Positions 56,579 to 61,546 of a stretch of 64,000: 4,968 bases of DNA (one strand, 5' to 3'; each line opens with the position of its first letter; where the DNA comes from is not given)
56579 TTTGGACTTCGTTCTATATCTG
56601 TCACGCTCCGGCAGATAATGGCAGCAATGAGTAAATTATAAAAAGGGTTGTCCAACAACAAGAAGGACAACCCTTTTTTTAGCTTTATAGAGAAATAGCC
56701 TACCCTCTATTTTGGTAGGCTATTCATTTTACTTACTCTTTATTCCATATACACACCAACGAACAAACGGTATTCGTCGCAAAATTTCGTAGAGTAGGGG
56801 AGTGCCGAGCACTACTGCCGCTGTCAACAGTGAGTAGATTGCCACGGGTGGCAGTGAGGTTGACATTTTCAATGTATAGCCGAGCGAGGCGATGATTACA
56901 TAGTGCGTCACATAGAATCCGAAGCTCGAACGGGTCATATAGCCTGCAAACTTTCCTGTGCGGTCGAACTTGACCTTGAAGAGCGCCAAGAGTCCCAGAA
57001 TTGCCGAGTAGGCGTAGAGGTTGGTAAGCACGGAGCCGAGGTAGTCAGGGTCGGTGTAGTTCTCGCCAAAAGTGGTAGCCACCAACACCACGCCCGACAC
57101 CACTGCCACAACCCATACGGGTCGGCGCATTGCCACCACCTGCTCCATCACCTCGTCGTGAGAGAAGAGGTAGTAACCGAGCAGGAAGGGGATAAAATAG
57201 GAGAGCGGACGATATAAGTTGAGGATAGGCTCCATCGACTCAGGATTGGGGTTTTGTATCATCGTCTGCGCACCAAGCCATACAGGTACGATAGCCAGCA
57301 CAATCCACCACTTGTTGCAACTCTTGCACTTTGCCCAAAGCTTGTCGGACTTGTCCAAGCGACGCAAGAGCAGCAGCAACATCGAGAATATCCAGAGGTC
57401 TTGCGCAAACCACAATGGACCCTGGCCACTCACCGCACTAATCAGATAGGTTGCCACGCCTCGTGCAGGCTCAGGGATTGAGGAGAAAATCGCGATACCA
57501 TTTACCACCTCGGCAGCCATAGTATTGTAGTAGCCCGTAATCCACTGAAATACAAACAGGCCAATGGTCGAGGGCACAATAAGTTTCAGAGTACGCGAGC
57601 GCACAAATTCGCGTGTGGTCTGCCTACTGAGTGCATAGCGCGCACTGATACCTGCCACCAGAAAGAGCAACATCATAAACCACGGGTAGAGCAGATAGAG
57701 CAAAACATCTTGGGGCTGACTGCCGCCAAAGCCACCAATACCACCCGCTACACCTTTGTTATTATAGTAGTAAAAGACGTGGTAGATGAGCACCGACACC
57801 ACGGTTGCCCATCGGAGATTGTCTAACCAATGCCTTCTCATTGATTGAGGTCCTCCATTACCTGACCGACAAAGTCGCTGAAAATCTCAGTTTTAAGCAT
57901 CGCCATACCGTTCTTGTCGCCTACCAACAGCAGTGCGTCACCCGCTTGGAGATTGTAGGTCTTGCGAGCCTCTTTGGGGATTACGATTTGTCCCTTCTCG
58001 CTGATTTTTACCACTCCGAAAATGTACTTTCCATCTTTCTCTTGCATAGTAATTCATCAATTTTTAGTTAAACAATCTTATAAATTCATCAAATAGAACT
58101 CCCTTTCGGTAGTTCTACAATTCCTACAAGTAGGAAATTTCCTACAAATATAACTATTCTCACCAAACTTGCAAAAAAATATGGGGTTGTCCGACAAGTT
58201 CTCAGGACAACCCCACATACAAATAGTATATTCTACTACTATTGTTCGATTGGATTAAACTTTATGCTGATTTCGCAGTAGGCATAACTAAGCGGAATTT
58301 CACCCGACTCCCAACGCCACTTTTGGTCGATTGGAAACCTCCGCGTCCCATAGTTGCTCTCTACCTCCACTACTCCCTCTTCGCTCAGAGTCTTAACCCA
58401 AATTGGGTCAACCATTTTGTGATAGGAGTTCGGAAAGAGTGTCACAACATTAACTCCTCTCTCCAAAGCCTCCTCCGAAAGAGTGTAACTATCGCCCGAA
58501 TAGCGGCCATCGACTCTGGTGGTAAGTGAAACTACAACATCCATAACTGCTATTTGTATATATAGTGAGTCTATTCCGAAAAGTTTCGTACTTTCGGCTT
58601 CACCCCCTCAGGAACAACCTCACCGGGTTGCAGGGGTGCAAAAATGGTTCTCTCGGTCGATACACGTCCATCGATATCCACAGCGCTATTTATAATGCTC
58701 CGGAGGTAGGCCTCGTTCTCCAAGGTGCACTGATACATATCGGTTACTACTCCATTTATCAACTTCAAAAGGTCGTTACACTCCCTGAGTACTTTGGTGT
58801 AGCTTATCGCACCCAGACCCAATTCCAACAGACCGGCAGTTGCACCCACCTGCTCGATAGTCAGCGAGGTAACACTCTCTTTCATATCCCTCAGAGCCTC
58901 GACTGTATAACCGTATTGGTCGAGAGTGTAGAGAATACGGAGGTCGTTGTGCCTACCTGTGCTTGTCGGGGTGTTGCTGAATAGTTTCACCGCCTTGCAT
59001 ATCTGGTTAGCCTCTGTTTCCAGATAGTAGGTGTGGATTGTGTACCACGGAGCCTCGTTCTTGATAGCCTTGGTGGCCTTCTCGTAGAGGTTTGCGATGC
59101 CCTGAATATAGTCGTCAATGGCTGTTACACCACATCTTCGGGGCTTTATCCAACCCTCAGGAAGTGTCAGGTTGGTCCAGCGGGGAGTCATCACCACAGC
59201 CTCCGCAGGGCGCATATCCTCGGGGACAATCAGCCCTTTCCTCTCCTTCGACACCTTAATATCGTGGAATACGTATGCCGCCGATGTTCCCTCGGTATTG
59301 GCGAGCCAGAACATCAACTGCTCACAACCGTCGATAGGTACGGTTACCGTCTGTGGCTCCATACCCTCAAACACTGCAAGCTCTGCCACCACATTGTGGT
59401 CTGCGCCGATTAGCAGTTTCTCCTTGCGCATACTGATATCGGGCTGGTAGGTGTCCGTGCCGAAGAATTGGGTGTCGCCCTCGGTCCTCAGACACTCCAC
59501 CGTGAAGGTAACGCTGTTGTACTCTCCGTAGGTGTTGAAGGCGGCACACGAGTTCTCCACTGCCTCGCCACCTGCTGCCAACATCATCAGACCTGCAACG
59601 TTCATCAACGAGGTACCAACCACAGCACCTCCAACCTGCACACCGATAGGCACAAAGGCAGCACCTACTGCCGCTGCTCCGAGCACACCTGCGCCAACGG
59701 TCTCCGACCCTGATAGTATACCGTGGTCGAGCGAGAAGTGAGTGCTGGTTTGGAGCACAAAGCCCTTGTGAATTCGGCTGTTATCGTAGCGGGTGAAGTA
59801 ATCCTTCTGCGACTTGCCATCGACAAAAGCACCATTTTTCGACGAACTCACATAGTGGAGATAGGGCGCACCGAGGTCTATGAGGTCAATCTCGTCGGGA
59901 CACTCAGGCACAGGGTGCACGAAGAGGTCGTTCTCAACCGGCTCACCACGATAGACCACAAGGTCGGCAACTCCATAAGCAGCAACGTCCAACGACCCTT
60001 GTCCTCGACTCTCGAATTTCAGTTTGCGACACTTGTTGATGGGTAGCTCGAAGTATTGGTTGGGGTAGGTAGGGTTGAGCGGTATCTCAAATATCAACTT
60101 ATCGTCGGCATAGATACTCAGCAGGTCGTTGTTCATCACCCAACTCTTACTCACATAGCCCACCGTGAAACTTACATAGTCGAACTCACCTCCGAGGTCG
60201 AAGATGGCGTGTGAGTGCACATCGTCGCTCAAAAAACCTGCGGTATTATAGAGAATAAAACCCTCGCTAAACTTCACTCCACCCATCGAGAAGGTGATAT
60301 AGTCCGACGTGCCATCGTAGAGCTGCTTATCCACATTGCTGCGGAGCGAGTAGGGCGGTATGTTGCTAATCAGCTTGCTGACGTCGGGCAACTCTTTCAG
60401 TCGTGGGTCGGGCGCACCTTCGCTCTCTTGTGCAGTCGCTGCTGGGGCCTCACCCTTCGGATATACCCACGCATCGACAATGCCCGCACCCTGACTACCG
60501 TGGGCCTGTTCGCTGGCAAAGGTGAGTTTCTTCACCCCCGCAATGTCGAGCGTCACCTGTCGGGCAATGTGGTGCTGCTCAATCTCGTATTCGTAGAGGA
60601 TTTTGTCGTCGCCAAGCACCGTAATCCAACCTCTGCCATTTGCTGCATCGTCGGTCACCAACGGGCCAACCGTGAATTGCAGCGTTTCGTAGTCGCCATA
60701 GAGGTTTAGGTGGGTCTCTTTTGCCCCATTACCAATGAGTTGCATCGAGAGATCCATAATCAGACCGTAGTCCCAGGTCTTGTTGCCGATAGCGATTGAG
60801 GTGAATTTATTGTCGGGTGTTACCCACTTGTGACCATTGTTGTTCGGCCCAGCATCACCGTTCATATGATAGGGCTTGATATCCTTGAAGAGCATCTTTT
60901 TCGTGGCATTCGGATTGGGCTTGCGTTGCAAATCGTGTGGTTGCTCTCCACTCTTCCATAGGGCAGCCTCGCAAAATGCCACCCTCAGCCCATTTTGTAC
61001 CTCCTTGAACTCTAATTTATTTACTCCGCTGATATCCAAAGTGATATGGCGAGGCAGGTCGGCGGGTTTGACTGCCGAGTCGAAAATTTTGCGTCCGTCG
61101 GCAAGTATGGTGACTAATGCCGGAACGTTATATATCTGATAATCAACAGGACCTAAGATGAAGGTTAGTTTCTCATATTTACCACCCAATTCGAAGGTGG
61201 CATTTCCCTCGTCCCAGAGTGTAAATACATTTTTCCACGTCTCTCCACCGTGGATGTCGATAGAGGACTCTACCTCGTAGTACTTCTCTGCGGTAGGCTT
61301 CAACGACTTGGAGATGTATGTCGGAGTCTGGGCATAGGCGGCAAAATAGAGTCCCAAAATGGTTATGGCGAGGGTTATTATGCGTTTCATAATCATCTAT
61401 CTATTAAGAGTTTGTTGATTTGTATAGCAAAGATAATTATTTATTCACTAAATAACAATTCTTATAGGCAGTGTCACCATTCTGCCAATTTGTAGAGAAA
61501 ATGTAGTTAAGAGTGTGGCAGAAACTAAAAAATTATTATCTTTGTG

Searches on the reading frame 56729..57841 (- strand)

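Call 33: search_protein_families(library=pfam, proteins=[window:56729-57841:-], max_evalue=0.00001)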
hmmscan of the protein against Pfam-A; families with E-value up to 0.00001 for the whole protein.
window:56729-57841:- (370 aa): 1 family
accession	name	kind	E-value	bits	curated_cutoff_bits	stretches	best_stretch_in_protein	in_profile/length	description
PF01757.29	Acyl_transf_3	-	4.2e-27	95.5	31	1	4-351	2-325/326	Acyltransferase domain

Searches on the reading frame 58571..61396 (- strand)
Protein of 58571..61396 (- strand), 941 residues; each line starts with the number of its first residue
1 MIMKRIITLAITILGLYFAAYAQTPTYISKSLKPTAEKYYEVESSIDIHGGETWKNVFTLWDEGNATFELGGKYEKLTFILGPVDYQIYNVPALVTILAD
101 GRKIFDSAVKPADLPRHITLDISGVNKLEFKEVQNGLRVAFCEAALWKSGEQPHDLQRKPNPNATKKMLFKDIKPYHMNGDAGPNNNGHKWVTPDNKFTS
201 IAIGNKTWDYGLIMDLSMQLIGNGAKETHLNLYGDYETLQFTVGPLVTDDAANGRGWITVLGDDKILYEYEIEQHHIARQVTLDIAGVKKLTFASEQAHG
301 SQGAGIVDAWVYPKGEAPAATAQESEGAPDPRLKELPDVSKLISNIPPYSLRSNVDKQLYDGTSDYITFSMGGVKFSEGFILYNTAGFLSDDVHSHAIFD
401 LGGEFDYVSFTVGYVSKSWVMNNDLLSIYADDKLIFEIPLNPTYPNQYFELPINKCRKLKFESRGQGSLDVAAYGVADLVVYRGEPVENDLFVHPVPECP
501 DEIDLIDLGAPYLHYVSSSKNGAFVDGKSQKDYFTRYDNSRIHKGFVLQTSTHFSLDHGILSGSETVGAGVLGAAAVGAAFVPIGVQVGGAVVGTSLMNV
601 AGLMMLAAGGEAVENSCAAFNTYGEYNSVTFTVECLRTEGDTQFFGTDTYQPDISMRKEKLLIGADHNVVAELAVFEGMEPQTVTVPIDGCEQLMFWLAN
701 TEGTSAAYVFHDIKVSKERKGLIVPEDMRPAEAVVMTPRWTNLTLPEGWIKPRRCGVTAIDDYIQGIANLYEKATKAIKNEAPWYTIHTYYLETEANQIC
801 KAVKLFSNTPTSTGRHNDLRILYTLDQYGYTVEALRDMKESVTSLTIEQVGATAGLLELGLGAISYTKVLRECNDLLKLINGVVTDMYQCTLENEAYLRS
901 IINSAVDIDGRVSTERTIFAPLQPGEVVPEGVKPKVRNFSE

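Call 33: search_protein_families(library=pfam, proteins=[window:58571-61396:-], max_evalue=0.00001)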
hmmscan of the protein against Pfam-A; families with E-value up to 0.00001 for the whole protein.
window:58571-61396:- (941 aa): 1 family
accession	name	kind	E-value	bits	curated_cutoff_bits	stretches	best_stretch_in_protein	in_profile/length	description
PF08305.17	NPCBM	-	2.4e-15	57.2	23.9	0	200-302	30-124/137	NPCBM/NEW2 domain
